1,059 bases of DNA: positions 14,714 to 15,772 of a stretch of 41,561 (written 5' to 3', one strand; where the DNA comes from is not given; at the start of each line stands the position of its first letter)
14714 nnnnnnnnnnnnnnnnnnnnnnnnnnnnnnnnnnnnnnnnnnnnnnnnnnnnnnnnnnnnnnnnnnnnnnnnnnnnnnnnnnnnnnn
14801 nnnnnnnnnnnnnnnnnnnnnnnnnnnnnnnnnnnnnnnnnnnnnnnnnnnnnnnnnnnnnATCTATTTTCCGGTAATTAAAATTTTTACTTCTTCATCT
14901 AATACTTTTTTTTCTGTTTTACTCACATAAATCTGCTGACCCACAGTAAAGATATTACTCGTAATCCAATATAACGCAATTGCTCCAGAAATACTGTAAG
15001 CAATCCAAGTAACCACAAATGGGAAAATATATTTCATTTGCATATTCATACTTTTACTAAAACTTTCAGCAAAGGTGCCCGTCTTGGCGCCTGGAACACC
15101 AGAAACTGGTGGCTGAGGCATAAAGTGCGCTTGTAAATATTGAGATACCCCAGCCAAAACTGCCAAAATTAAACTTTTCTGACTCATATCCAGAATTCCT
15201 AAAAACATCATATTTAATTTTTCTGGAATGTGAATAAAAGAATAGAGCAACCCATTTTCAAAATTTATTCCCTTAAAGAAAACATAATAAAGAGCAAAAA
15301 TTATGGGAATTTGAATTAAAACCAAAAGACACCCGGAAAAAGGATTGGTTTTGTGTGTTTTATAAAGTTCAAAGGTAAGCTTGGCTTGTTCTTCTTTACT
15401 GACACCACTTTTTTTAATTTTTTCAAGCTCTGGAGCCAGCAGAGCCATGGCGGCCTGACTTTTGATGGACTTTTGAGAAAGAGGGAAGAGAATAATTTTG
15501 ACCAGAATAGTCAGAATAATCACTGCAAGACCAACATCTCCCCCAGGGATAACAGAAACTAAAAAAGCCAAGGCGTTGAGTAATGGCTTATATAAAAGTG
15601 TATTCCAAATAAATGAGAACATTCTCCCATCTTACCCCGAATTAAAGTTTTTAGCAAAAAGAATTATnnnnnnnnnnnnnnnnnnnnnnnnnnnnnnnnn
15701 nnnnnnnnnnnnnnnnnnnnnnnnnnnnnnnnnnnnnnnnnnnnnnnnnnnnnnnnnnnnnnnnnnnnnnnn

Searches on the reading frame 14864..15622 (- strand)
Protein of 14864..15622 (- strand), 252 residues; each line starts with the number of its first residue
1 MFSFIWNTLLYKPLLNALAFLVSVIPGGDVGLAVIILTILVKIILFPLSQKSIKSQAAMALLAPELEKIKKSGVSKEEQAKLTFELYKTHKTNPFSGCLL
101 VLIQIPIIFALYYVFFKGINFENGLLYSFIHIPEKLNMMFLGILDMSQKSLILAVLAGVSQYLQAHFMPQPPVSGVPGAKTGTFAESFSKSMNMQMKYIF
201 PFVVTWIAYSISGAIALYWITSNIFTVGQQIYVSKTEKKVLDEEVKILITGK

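Call 81: search_protein_families(library=pfam, proteins=[window:14864-15622:-], max_evalue=0.001)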
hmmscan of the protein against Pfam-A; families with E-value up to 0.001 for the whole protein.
window:14864-15622:- (252 aa): 1 family
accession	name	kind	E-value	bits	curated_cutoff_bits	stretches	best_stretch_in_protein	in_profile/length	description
PF02096.25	60KD_IMP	-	1.3e-44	152.5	35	1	31-234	2-162/163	60Kd inner membrane protein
